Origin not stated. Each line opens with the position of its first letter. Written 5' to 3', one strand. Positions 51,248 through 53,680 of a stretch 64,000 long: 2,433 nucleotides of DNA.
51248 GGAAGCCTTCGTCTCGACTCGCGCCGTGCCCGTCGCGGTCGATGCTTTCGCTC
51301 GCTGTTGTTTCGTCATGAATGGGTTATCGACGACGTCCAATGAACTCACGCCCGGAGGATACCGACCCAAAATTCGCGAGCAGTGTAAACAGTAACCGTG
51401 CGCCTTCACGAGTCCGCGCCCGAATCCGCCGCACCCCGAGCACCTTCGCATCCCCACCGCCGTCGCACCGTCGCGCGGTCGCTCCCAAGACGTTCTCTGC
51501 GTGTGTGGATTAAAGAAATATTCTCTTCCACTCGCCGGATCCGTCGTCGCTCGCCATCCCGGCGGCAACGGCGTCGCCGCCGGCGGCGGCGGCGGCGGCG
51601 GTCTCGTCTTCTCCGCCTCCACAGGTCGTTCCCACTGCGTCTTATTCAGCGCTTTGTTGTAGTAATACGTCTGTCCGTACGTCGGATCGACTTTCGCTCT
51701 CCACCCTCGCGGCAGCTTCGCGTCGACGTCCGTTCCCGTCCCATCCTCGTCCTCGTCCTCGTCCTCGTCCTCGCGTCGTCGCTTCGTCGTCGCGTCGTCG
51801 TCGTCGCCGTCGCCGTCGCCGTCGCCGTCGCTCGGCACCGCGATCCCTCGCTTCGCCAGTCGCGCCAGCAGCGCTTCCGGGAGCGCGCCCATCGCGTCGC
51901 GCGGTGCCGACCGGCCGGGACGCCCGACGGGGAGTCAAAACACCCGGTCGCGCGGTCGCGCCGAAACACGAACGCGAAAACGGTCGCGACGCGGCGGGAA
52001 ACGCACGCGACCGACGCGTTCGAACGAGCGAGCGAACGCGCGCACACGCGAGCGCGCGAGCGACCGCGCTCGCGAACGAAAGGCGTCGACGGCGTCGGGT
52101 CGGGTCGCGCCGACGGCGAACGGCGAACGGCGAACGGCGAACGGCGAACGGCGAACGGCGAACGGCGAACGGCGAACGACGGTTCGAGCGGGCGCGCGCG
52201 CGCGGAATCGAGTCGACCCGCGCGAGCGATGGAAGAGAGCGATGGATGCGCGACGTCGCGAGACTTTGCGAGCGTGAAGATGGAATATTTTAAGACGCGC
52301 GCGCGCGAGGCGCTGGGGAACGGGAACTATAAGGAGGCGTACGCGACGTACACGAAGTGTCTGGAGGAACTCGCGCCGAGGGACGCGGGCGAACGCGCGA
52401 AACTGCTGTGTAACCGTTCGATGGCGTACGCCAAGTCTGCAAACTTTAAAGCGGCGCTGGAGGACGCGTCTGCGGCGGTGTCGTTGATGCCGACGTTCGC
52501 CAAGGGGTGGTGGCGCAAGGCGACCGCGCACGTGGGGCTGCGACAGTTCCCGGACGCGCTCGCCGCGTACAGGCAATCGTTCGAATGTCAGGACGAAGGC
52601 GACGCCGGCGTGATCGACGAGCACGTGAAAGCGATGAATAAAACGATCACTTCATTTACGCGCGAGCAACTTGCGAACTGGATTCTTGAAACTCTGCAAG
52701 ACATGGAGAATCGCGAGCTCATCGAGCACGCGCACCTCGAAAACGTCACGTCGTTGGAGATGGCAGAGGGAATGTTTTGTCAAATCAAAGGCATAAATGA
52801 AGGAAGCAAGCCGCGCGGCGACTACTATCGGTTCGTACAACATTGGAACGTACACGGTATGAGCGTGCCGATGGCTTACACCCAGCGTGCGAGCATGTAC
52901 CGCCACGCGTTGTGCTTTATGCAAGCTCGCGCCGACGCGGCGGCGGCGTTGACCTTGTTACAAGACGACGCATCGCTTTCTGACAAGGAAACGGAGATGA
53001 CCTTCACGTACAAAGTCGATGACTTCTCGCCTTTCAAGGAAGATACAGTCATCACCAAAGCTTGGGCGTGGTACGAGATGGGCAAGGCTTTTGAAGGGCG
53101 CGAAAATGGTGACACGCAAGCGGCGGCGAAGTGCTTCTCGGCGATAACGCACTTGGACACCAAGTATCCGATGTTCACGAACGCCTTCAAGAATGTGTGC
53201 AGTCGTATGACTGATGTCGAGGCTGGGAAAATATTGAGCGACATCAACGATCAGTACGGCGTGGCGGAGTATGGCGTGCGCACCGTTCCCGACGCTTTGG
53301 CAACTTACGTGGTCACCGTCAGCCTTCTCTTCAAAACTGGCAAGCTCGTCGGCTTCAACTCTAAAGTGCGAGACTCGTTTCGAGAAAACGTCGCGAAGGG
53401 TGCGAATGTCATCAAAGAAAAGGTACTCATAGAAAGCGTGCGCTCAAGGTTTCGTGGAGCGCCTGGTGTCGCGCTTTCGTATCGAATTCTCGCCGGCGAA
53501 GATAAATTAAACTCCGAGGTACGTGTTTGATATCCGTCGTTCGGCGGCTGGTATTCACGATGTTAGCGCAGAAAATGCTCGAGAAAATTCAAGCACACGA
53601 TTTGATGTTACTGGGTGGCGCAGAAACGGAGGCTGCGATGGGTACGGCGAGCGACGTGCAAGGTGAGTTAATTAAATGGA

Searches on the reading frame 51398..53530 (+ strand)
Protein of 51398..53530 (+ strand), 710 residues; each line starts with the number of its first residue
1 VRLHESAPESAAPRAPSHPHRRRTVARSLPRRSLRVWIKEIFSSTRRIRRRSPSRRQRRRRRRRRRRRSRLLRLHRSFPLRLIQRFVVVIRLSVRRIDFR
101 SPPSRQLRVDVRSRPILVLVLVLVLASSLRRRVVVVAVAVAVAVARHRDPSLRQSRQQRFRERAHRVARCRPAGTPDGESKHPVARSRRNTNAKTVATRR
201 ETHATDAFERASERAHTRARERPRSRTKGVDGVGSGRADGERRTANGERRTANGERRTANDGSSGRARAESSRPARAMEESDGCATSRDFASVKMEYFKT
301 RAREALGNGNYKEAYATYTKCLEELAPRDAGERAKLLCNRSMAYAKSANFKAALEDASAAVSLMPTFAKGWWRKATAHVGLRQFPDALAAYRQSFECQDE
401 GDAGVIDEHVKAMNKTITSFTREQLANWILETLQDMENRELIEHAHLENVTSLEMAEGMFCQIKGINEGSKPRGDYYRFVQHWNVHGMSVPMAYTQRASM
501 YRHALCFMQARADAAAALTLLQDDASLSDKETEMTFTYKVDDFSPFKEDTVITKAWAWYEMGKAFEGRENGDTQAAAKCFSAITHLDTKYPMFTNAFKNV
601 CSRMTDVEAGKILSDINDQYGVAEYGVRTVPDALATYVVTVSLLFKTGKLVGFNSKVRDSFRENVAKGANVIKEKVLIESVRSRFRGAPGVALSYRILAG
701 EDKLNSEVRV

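Call 50: search_protein_families(library=pfam, proteins=[window:51398-53530:+], max_evalue=0.0001)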
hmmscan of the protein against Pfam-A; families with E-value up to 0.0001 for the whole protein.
window:51398-53530:+ (710 aa): 1 family
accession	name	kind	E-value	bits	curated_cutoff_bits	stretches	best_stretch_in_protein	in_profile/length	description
PF07719.23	TPR_2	-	2.3e-06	27.8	27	0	334-366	1-33/34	Tetratricopeptide repeat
